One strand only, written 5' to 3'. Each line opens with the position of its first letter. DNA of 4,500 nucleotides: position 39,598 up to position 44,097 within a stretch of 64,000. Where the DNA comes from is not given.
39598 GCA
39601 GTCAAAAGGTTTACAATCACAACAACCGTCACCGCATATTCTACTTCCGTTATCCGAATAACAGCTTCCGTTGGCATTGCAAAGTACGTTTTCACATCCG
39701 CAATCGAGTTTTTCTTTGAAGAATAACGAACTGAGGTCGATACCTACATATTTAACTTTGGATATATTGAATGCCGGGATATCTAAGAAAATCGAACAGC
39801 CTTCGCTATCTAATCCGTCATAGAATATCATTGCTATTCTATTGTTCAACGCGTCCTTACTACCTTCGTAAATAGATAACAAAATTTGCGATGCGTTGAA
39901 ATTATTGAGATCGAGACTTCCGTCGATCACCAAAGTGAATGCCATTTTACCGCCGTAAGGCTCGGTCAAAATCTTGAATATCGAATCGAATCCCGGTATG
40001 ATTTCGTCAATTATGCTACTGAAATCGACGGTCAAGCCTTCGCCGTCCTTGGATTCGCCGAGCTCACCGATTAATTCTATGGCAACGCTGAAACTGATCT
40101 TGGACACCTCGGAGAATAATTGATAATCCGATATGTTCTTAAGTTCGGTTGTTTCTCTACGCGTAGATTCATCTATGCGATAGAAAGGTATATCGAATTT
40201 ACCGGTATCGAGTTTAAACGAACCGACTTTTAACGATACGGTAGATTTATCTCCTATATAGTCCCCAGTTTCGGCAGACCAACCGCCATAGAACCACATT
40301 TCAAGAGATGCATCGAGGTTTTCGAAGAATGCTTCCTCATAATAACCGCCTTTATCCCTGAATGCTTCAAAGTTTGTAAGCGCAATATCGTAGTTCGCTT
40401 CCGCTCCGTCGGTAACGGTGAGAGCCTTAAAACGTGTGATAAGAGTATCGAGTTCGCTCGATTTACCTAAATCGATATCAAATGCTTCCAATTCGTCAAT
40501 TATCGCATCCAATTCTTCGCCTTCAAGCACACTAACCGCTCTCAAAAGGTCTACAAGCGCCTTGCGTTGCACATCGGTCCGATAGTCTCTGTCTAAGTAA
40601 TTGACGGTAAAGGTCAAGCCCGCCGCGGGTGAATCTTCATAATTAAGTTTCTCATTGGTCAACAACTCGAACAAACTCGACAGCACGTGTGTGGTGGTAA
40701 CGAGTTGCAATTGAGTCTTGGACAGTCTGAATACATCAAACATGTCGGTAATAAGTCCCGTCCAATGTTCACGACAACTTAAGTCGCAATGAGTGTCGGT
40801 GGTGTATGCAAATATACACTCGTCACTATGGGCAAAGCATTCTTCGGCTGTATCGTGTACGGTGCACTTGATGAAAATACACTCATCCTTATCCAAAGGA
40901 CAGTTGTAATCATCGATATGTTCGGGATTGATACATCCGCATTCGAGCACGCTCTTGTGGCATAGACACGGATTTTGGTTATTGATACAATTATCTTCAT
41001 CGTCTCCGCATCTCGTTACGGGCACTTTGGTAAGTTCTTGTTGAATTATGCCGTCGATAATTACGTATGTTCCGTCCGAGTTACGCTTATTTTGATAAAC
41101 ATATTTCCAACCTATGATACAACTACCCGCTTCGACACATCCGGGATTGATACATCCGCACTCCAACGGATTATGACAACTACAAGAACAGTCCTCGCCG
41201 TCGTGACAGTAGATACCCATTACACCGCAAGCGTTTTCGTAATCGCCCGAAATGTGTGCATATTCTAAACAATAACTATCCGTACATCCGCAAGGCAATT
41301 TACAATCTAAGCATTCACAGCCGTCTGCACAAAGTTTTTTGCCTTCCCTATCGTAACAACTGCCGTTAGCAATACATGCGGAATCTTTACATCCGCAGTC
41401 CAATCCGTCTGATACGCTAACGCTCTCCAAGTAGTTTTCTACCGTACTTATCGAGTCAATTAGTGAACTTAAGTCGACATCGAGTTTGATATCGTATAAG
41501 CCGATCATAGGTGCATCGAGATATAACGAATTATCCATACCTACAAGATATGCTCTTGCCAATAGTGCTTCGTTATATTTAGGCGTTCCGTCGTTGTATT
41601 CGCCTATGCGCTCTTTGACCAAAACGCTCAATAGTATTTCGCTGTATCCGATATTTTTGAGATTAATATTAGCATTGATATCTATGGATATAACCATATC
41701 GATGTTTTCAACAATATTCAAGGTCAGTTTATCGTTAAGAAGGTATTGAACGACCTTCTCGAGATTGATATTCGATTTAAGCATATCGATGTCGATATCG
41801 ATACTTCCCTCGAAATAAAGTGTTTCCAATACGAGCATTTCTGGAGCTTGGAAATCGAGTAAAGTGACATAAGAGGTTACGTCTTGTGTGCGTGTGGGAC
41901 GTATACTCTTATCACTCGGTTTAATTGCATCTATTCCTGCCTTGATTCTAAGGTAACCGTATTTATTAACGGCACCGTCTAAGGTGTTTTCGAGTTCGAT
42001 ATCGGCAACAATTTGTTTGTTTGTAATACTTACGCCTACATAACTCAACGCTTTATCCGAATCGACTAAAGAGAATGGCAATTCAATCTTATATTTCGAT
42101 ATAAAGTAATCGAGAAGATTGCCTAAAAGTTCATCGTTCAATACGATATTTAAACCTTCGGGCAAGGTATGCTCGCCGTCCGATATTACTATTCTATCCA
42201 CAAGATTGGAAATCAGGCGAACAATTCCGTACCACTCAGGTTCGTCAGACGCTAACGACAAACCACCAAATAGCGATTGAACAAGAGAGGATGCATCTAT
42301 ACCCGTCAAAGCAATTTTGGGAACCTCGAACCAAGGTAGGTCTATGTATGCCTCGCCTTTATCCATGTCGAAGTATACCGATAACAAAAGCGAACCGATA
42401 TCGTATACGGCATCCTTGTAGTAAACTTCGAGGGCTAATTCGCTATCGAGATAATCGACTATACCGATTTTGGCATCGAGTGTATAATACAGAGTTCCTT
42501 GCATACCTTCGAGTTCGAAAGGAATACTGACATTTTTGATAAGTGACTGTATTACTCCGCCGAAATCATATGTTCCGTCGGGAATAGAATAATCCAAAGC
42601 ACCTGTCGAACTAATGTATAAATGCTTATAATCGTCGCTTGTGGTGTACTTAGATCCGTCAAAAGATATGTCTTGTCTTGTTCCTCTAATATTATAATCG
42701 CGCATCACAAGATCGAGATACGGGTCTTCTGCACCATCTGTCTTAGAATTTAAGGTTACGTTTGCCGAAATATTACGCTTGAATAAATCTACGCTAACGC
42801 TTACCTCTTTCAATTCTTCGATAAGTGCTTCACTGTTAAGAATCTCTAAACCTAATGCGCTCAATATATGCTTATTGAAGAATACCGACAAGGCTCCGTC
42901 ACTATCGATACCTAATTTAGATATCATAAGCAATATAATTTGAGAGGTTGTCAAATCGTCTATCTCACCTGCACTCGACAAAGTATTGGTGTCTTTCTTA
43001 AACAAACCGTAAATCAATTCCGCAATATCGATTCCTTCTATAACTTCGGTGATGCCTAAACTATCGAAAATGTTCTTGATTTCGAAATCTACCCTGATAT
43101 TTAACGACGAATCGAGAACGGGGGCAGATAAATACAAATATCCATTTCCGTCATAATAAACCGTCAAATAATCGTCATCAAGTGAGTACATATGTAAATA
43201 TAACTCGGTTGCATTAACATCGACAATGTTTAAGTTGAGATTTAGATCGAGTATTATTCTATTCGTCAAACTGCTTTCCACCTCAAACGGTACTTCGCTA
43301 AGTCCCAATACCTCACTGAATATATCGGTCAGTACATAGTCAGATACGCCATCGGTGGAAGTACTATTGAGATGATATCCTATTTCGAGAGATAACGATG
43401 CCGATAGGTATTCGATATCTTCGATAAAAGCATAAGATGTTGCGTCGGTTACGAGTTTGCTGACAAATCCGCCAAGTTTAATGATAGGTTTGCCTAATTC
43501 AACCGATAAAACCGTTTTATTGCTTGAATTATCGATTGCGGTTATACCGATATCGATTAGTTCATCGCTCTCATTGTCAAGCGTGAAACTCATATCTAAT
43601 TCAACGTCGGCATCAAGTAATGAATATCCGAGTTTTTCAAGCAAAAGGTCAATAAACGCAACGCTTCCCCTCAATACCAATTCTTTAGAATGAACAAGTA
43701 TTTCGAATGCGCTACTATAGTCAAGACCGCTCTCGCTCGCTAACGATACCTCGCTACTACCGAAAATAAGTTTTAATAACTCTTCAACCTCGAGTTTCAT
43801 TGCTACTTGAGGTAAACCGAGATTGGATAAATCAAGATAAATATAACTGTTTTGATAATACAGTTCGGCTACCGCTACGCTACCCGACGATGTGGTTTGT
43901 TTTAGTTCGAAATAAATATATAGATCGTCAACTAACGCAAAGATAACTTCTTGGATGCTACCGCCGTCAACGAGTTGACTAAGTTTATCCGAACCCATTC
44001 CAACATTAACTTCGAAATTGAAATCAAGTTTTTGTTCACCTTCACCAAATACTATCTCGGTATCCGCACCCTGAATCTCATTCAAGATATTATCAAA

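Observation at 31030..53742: A roughly 7,500-aa array of about 19-20 diverged modules with no family I can name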

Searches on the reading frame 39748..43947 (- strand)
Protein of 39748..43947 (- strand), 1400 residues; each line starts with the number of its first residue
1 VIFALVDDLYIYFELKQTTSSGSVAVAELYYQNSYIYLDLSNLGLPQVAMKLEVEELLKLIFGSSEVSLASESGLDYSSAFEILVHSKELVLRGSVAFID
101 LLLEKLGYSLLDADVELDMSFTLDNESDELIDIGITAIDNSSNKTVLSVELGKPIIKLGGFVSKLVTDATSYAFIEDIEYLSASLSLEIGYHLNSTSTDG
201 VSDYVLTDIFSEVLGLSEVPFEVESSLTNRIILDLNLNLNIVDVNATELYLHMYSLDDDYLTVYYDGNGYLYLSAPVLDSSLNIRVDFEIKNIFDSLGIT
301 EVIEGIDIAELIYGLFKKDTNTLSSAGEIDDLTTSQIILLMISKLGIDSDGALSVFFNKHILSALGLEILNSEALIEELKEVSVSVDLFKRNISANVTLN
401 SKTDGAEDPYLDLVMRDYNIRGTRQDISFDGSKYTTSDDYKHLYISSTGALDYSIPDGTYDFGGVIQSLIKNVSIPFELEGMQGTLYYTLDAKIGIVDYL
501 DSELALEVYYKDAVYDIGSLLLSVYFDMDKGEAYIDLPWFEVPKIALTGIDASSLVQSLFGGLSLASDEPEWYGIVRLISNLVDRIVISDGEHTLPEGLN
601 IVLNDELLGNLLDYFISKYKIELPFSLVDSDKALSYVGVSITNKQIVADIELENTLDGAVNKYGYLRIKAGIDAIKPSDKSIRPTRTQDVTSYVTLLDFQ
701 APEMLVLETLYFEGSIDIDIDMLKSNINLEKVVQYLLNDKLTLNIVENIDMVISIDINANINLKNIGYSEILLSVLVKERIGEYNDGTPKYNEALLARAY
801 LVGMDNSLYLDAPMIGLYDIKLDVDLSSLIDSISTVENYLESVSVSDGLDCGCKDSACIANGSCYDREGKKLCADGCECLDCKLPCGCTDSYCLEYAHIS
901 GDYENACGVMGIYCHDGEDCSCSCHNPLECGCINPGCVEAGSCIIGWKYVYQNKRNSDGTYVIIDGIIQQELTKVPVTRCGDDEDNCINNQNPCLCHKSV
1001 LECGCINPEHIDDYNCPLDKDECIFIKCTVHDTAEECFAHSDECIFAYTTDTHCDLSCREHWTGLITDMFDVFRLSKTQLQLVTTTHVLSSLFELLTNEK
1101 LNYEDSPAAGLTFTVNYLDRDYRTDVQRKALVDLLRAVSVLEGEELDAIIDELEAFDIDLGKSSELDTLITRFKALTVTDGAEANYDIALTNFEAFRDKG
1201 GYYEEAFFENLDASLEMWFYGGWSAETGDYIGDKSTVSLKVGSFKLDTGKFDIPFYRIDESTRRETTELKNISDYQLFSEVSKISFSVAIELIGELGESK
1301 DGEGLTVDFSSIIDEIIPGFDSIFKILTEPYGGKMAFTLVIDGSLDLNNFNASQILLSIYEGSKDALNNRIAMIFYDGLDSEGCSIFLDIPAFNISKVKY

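Call 13: find_homologous_proteins(query=window:39748-43947:-, max_evalue=0.00001)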
Query window:39748-43947:-: 8000 candidates shared short words with the query, none scored E <= 0.00001.

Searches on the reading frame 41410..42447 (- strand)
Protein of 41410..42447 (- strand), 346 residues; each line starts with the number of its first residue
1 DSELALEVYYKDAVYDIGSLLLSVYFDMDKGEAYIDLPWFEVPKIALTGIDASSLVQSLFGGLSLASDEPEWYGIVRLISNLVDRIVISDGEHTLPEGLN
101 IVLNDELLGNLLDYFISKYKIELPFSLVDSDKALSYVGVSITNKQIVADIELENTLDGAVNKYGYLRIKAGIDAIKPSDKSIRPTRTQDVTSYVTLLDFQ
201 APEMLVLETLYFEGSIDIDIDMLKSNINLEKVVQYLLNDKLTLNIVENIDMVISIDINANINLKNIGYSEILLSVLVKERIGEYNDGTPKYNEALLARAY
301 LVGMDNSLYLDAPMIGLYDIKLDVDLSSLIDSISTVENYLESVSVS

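Call 39: search_solved_structures(query=A2, max_evalue=10)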
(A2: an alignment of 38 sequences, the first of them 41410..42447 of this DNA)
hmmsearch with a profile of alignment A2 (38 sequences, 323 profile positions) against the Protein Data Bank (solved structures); distinct sequences matched with E-value up to 10: 0.

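Call 43: predict_structure(alignment_id=A2)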
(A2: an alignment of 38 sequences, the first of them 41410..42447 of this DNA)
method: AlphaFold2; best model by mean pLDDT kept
length: 346 residues; sequences in the alignment: 38
mean_pLDDT: 72.2   pTM: 0.55
mean pLDDT of the five models: 72.2, 71.5, 69.4, 69.2, 67.6
residues with pLDDT >= 90: 53; 70-90: 151; 50-70: 107; < 50: 35
segments of 3 or more residues with pLDDT < 50: 127-130, 160-164, 174-186, 339-341, 343-346
pLDDT, mean of each block of 10 residues (from residue 1): 88 81 92 89 87 80 58 72 78 71 73 67 53 53 59 53 51 43 47 83 69 76 60 63 65 84 82 89 89 91 90 91 85 61 44
secondary structure, 60 per line:
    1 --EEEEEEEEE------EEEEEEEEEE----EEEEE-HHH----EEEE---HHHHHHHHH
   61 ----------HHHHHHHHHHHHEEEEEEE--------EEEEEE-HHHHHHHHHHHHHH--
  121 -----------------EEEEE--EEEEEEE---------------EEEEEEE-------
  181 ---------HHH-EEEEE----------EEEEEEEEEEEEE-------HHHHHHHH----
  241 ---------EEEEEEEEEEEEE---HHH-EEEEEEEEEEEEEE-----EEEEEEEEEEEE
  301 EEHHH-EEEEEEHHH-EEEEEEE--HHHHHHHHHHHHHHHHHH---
elements in order: E3-11 E18-27 E32-36 E45-48 H52-60 H71-82 E83-89 E98-103 H105-118 E138-142 E145-151 E167-173 E194-198 E209-221 H229-236 E250-262 E270-283 E289-302 E307-312 E317-323 H326-343

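Call 46: fold_search(model_id=the predicted structure, library=pdb)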
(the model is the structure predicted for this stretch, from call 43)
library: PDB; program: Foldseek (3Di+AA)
matches with E <= 10: 238; with E <= 0.001: 0
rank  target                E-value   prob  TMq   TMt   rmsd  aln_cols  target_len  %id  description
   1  9efl                  1.4e-01  0.16  0.11  0.12  13.0       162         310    9  Structure of a GH16_17 carrageenase from a metagenomic dataset. (released 2026-03-04)
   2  9gaw_A                1.9e-01  0.05  0.12  0.04  23.9       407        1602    9  High-resolution structure of the Anaphase-promoting complex/cyclosome (APC/C) bound to co-activator Cdh1 (released 2024-08-14)
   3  8u2a                  2.7e-01  0.08  0.10  0.09  18.8       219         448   11  Crystal structure of NanI in complex with Neu5,9Ac (released 2024-09-04)
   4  6q6g_A                3.9e-01  0.04  0.12  0.04  24.1       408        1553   10  Cryo-EM structure of the APC/C-Cdc20-Cdk2-cyclinA2-Cks2 complex, the D1 box class (released 2019-09-11)
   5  2qt8_B                4.1e-01  0.21  0.16  0.17  13.5       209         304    8  Coproporphyrinogen III oxidase from Leishmania major (released 2007-09-04)
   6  9b8k                  4.3e-01  0.08  0.12  0.03  23.4       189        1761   13  Cryo-EM structure of human dysferlin monomer (released 2024-11-27)
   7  3hie_D                4.8e-01  0.14  0.10  0.18  12.3       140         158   11  Structure of the membrane-binding domain of the Sec3 subunit of the Exocyst complex (released 2010-02-23)
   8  2bf6                  5.7e-01  0.06  0.10  0.09  17.4       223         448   11  Atomic Resolution Structure of the bacterial sialidase NanI from Clostridium perfringens in complex with alpha-Sialic Ac (released 2006-03-09)
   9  5tsp_A                6.0e-01  0.05  0.10  0.09  18.8       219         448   11  Crystal structure of the catalytic domain of Clostridium perfringens neuraminidase (NanI) in complex with a CHES (released 2017-03-29)
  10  2aex                  6.7e-01  0.16  0.16  0.16  10.3       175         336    9  The 1.58A Crystal Structure of Human Coproporphyrinogen Oxidase Reveals the Structural Basis of Hereditary Coproporphyri (released 2005-08-02)
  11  8u5o                  7.0e-01  0.05  0.10  0.09  18.8       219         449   11  The structure of the catalytic domain of NanI sialdase in complex with Neu5Gc (released 2024-09-04)
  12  4zph_B                7.4e-01  0.04  0.11  0.13  18.2       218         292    8  Crystal Structure of the Heterodimeric HIF-2a:ARNT Complex with Proflavine (released 2015-08-12)
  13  4rny_A                7.4e-01  0.04  0.11  0.10  17.3       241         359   11  Structure of Helicobacter pylori Csd3 from the orthorhombic crystal (released 2015-03-11)
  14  6u5b_S                7.8e-01  0.12  0.15  0.26  21.1       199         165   12  CryoEM Structure of Pyocin R2 - precontracted - baseplate (released 2020-04-15)
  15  1tkl_A                9.2e-01  0.10  0.15  0.15  11.3       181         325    9  Yeast Oxygen-Dependent Coproporphyrinogen Oxidase (released 2004-07-20)
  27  5wix                  1.5e+00  0.01  0.10  0.09  28.4       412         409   11  Crystal structure of P47 of Clostridium botulinum E1 (released 2017-10-25)
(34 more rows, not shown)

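Call 53: find_homologous_proteins(query=A2, max_evalue=0.001)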
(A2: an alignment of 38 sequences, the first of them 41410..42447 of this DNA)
Query A2 (38 sequences): 8000 candidates shared short words with the query, none scored E <= 0.001.

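Call 85: fold_search(model_id=the predicted structure, library=viral)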
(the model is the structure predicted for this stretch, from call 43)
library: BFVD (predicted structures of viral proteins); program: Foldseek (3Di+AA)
matches with E <= 10: 384; with E <= 0.001: 0
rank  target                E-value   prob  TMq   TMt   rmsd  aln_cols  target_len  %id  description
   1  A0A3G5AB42            1.6e-01  0.10  0.16  0.13  22.6       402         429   13  Uncharacterized protein [Hyperionvirus sp.]
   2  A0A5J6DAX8            2.0e-01  0.07  0.13  0.08  33.1       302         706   10  Uncharacterized protein [Erwinia phage pEp_SNUABM_08]
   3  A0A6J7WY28            2.1e-01  0.08  0.11  0.06  19.6       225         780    6  Uncharacterized protein [uncultured Caudovirales phage]
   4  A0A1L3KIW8            2.2e-01  0.06  0.12  0.07  22.1       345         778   12  Putative glycoprotein 1 [Beihai Nido-like virus 2]
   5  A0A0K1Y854            2.3e-01  0.11  0.12  0.09  18.5       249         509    6  (no name in the UniProt tables at hand)
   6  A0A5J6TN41            3.2e-01  0.41  0.13  0.11   5.7        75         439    9  (no name in the UniProt tables at hand)
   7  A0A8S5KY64            3.6e-01  0.14  0.14  0.24  13.6       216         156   11  Coat protein [ssRNA phage AIN001]
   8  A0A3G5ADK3            3.8e-01  0.16  0.19  0.16  15.1       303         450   14  Uncharacterized protein [Hyperionvirus sp.]
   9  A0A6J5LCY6            3.8e-01  0.11  0.15  0.15  21.1       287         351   10  Uncharacterized protein [uncultured Caudovirales phage]
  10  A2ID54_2              4.2e-01  0.04  0.08  0.04  25.1       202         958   14  RNA1 polyprotein (Fragment) [Tomato white ringspot virus]
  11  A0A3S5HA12            4.7e-01  0.06  0.11  0.13  18.5       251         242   12  Uncharacterized protein [Phascolarctid gammaherpesvirus 1]
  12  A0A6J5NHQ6            5.0e-01  0.03  0.12  0.04  24.8       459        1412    9  Uncharacterized protein [uncultured Caudovirales phage]
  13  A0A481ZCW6            5.2e-01  0.35  0.07  0.11   7.8        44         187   23  Uncharacterized protein [Pithovirus LCPAC404]
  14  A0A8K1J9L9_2          5.5e-01  0.05  0.09  0.03  12.4        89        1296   12  (no name in the UniProt tables at hand)
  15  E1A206                5.8e-01  0.10  0.14  0.19  12.6       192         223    6  Outer membrane protein [Aeromonas phage phiAS5]
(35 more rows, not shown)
